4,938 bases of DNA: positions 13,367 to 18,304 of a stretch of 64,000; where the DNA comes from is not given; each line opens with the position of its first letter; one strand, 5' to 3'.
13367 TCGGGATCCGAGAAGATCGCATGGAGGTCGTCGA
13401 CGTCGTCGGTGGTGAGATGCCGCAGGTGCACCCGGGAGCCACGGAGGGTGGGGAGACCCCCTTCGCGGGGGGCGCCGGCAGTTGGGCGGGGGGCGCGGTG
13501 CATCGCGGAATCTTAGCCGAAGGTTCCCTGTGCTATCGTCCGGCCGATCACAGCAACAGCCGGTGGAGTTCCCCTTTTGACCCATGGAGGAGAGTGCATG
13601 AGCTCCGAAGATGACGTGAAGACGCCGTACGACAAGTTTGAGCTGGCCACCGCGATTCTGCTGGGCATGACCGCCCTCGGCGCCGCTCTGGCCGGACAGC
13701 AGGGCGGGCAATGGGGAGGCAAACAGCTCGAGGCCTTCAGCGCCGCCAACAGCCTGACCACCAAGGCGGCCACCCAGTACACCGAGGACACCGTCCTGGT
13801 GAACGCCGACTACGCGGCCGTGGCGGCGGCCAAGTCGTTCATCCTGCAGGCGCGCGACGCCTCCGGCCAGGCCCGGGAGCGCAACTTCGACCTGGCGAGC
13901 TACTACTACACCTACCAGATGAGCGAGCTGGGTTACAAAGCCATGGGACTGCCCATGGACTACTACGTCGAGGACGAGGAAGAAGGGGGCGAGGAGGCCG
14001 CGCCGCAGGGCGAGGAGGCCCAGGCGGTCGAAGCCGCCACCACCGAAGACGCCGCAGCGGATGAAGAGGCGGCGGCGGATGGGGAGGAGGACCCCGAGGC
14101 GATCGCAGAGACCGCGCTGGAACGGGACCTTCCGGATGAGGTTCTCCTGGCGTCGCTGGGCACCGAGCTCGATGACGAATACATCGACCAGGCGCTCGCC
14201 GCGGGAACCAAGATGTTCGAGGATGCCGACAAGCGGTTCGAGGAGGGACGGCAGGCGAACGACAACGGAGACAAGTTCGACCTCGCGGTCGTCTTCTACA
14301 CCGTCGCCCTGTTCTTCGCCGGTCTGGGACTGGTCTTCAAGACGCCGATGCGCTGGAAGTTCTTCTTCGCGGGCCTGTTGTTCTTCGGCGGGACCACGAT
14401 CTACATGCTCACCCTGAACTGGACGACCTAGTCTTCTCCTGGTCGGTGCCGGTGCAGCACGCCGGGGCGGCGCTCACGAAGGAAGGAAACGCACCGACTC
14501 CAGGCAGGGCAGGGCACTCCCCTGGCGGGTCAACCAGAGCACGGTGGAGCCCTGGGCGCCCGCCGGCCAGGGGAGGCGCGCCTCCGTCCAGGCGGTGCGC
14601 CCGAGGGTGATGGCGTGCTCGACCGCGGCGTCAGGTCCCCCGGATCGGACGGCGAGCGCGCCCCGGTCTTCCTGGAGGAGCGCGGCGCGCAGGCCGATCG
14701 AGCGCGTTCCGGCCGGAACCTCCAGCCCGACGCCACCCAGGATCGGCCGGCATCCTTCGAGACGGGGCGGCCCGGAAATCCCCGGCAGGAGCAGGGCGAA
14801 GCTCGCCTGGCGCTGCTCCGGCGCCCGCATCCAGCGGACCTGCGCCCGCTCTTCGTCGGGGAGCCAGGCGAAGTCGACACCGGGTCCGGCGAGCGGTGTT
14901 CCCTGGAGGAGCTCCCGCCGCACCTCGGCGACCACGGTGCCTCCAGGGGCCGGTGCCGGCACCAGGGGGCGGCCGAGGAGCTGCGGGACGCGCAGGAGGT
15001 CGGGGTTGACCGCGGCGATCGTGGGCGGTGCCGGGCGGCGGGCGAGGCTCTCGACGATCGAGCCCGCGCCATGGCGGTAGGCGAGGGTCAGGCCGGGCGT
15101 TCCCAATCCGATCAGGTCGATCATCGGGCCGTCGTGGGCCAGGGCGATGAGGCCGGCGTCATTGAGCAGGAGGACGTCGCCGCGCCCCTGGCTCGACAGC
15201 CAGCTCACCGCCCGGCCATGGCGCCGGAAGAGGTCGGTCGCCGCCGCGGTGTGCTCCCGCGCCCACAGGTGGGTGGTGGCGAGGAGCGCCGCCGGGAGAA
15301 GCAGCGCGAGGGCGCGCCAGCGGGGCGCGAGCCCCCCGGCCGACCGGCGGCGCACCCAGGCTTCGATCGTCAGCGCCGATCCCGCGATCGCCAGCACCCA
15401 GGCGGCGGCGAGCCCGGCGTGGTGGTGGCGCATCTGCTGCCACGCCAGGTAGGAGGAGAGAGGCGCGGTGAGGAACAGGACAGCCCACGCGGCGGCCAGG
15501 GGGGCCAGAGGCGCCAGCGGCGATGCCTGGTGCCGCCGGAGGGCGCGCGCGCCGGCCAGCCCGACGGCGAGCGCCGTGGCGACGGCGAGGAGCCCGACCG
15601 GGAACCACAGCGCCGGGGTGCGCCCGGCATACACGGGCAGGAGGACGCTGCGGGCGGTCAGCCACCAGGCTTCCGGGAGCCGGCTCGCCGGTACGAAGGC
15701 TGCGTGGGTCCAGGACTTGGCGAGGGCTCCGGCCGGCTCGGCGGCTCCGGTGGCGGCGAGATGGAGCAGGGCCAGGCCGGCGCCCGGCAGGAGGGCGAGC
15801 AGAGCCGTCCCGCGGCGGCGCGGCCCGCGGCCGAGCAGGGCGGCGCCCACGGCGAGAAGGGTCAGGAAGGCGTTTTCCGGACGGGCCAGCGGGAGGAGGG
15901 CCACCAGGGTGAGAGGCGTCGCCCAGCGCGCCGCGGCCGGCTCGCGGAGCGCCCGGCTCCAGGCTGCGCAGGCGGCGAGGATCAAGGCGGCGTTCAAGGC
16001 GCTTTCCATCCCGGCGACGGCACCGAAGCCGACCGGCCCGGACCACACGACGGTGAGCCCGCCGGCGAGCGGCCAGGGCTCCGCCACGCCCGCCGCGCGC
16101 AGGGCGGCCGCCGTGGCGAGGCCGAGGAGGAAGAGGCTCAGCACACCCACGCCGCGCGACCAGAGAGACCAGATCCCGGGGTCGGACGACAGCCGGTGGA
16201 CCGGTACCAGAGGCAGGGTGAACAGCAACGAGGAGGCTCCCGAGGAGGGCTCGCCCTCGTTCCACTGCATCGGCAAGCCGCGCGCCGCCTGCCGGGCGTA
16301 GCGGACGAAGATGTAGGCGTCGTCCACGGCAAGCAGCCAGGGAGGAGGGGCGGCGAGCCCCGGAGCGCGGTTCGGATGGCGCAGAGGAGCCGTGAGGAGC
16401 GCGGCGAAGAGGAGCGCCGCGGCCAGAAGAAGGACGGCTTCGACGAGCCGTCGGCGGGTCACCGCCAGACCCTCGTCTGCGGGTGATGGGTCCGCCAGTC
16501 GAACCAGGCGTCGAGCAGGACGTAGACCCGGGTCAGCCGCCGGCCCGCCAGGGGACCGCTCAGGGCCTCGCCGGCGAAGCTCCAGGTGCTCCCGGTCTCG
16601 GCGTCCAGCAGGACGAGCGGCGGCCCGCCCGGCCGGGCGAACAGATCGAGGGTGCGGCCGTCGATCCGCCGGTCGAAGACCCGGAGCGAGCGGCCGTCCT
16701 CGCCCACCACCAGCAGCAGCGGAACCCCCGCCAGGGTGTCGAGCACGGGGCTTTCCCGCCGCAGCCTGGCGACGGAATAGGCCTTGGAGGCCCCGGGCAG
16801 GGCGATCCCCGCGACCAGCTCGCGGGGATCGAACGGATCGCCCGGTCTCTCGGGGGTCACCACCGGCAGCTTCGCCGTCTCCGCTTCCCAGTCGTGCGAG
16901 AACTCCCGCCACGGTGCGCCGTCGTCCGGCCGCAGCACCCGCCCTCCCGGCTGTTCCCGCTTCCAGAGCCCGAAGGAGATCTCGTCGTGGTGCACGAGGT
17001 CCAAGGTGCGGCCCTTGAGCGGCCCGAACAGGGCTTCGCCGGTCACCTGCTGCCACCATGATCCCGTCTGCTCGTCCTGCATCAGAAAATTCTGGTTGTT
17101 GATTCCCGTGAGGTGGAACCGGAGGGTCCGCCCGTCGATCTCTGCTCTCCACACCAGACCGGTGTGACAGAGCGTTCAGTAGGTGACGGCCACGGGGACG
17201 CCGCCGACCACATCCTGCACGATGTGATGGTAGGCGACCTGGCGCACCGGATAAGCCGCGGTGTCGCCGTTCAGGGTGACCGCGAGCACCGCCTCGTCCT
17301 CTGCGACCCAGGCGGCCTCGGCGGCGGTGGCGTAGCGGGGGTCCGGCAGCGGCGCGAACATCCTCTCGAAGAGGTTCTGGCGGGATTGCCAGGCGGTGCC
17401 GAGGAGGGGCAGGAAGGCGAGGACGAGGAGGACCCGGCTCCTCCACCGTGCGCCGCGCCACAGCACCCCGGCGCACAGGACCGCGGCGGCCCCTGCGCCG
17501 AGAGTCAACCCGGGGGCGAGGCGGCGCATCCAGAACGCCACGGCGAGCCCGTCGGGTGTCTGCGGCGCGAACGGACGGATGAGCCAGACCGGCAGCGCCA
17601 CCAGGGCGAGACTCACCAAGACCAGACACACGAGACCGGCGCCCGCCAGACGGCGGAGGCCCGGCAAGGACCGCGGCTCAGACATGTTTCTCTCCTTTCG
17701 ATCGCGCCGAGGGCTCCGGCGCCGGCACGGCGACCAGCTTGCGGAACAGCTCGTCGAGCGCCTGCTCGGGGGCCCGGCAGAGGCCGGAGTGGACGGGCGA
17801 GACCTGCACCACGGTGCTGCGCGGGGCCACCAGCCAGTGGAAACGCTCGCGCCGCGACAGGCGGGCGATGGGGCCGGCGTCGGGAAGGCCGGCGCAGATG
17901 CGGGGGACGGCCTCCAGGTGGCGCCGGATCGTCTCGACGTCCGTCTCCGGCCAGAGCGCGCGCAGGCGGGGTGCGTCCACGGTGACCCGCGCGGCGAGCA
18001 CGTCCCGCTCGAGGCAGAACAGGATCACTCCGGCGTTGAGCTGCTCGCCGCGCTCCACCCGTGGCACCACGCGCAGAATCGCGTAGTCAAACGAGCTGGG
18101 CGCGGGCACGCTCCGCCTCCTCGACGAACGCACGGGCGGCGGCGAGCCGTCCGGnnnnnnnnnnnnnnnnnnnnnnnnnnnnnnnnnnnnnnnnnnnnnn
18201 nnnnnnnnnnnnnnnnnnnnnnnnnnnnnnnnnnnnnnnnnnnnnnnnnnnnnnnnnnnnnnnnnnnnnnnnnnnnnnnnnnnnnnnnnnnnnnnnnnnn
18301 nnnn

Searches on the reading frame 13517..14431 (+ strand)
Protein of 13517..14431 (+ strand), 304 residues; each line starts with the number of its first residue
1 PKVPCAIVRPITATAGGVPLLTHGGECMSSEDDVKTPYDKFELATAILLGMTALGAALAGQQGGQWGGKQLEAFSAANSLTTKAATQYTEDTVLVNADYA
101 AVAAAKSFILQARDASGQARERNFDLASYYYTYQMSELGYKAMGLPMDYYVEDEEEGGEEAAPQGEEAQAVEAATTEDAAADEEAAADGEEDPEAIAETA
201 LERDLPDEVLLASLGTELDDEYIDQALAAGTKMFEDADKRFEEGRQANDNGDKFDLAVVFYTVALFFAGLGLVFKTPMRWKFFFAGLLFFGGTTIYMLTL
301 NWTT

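Call 8: search_protein_families(library=pfam, proteins=[window:13517-14431:+], max_evalue=0.01)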
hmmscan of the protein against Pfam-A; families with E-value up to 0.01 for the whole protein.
window:13517-14431:+ (304 aa): 1 family
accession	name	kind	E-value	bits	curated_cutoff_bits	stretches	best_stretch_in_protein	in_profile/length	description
PF14235.11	DUF4337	-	0.0044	17.6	27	1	168-295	68-156/161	Domain of unknown function (DUF4337)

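Call 59: search_protein_families(library=pfam, proteins=[window:13598-14431:+], max_evalue=0.01)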
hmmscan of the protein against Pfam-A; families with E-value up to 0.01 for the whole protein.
window:13598-14431:+ (277 aa): 1 family
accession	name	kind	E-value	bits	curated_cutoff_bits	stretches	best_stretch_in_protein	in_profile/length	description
PF14235.11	DUF4337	-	0.0015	19.1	27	1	141-268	68-156/161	Domain of unknown function (DUF4337)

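Call 91: search_protein_families(library=ncbifam, proteins=[window:13598-14428:+], max_evalue=0.001)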
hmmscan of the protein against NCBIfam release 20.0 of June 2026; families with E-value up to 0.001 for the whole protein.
window:13598-14428:+ (277 aa): 0 families

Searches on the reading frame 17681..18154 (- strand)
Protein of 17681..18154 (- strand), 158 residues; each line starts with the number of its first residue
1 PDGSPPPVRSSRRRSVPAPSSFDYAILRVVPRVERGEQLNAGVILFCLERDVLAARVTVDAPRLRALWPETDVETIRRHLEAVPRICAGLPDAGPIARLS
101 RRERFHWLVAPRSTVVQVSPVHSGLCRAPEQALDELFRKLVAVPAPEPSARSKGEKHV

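Call 65: search_protein_families(library=pfam, proteins=[window:17681-18154:-], max_evalue=0.001)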
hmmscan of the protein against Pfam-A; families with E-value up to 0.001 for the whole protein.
window:17681-18154:- (158 aa): 1 family
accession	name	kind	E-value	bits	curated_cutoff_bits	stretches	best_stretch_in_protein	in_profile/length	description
PF11236.13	DUF3037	-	7.2e-44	149.2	22.6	1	24-141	1-118/118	Protein of unknown function (DUF3037)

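Call 87: search_protein_families(library=padloc, proteins=[window:17681-18154:-], max_evalue=0.001)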
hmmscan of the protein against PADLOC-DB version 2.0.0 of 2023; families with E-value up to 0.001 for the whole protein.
window:17681-18154:- (158 aa): 1 family
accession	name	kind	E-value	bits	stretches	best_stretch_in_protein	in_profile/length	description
PDLC04767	PDC-M66B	-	5e-12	43.9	1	21-156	3-143/281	-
